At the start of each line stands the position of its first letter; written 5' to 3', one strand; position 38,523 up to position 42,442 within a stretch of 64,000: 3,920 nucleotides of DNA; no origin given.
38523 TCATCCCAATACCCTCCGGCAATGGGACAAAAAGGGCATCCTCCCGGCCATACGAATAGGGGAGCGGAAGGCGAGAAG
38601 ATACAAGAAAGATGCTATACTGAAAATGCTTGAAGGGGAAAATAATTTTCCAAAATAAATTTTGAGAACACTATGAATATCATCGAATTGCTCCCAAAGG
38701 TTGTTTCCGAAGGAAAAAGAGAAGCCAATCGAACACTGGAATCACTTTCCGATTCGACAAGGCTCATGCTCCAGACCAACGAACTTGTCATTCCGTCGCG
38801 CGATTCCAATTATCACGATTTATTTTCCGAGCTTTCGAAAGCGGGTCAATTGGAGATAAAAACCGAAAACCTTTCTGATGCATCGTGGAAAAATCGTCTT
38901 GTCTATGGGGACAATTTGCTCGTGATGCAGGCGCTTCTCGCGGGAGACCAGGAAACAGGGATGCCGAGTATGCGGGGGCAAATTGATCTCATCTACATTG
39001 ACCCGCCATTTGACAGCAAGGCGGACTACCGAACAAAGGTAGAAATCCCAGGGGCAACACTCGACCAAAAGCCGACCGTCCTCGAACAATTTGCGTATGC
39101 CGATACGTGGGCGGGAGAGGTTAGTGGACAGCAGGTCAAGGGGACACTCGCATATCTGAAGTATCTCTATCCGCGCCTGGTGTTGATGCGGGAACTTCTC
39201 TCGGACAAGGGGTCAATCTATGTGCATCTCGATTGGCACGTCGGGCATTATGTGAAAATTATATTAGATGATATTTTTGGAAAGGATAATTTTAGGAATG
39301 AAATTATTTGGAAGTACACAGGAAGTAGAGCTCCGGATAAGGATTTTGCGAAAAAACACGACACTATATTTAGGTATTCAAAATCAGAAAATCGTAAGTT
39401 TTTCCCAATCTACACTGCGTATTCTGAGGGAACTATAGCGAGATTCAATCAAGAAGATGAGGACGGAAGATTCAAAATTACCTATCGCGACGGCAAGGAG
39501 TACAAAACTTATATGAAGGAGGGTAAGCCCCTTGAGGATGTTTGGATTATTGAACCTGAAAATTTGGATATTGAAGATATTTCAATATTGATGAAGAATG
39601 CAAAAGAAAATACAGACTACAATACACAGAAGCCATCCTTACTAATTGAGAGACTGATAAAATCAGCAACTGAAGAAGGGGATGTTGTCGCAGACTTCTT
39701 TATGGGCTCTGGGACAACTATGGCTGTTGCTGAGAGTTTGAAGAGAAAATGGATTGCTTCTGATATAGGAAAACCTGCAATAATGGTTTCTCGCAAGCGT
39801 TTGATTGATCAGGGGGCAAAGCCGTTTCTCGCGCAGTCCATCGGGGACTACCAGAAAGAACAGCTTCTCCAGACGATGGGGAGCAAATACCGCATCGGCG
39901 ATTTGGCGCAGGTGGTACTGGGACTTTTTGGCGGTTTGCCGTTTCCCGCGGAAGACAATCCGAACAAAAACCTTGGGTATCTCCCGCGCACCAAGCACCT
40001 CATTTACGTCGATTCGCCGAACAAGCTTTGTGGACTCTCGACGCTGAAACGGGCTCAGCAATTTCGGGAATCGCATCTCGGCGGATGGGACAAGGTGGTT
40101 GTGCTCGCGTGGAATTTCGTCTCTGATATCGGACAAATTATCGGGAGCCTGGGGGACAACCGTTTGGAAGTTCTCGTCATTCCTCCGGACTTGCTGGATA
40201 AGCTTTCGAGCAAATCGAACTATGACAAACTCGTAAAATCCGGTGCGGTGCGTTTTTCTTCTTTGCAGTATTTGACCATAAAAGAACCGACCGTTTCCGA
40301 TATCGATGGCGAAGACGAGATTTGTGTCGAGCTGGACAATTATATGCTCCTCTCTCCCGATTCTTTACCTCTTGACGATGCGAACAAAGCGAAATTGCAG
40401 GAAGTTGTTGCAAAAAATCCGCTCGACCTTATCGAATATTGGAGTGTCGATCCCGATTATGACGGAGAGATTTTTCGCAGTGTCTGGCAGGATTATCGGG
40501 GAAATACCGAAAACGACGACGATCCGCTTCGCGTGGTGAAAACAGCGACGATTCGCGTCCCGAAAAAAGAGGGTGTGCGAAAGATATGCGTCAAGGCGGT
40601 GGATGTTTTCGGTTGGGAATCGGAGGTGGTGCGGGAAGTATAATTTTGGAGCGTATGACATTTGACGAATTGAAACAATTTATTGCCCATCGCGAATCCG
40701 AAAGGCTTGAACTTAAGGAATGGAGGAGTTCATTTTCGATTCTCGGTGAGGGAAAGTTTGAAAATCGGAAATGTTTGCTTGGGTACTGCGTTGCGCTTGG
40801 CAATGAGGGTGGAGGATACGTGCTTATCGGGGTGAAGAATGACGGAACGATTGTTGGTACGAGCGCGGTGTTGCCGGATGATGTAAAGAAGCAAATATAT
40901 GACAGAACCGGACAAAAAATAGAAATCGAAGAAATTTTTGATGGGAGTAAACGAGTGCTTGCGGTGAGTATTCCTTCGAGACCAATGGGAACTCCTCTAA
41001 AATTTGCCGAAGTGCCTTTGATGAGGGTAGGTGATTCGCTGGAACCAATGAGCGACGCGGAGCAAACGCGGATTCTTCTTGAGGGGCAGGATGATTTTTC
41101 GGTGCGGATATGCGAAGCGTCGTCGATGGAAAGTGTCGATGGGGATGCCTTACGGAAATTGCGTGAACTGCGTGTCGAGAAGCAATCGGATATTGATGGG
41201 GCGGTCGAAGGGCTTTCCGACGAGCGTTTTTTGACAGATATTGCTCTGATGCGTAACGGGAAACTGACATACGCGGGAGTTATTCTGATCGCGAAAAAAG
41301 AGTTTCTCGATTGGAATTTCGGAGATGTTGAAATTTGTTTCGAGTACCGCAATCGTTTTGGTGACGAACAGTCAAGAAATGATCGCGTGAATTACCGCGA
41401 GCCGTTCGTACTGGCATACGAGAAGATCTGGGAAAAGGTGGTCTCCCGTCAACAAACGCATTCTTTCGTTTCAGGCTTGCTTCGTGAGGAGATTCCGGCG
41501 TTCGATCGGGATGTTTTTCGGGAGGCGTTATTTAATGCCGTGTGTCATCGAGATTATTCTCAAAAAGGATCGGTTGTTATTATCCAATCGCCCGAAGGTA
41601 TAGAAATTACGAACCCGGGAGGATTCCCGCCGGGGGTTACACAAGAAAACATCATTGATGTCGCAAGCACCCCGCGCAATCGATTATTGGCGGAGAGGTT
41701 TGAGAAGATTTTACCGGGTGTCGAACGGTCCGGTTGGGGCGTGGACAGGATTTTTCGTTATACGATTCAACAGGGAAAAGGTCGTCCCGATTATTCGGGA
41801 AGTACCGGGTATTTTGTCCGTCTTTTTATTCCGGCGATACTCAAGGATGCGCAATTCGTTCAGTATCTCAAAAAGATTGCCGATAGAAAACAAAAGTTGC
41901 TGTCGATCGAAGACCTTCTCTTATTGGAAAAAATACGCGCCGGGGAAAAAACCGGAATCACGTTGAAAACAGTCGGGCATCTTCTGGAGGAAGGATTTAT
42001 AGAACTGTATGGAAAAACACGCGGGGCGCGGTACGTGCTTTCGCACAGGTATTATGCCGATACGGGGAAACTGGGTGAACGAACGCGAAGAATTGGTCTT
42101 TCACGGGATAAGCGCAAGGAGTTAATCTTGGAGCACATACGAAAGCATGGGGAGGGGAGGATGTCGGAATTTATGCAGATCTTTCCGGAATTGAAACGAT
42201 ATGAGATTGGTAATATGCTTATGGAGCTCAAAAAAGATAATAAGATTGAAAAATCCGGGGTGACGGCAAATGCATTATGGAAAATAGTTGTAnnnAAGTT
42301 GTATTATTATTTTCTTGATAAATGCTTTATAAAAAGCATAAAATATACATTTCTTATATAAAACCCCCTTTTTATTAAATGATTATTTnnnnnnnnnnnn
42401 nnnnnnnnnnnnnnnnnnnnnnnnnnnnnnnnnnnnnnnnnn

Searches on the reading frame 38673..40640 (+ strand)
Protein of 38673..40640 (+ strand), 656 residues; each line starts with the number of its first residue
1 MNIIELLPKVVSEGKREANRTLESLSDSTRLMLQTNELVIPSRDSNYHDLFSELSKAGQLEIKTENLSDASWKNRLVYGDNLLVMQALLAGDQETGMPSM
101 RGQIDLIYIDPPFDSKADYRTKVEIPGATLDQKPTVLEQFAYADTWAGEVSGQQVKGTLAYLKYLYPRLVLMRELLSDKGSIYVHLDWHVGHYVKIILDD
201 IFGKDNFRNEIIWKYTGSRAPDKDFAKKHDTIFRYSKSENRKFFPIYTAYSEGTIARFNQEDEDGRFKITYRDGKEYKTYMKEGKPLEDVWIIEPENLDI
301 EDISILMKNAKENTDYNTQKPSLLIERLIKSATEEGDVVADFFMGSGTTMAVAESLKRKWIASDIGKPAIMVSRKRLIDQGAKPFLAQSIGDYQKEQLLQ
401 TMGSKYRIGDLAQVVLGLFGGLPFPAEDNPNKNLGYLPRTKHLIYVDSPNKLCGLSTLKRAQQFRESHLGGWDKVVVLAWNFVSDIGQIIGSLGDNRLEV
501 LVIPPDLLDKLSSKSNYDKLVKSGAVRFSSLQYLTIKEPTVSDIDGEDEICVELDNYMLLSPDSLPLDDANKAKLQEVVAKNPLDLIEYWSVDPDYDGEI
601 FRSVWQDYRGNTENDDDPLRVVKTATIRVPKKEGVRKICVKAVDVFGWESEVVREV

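Call 16: search_protein_families(library=pfam, proteins=[window:38673-40640:+], max_evalue=0.001)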
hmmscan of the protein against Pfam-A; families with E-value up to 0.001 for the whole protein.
window:38673-40640:+ (656 aa): 1 family
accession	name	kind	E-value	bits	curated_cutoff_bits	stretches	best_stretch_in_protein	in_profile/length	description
PF01555.25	N6_N4_Mtase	-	2.6e-45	155.5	26.7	1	104-368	1-214/221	DNA methylase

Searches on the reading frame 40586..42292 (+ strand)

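Call 18: search_protein_families(library=pfam, proteins=[window:40586-42292:+], max_evalue=0.001)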
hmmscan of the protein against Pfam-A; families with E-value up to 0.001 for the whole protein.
window:40586-42292:+ (569 aa): 2 families
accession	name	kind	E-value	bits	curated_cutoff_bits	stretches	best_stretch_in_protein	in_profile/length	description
PF13749.12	HATPase_c_4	-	6.4e-12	45.8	26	1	335-410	9-85/89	Putative ATP-dependent DNA helicase recG C-terminal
PF04326.19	SLFN_AlbA_2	-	5.4e-11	43.5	25.3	1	37-155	1-117/118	Schlafen, AlbA_2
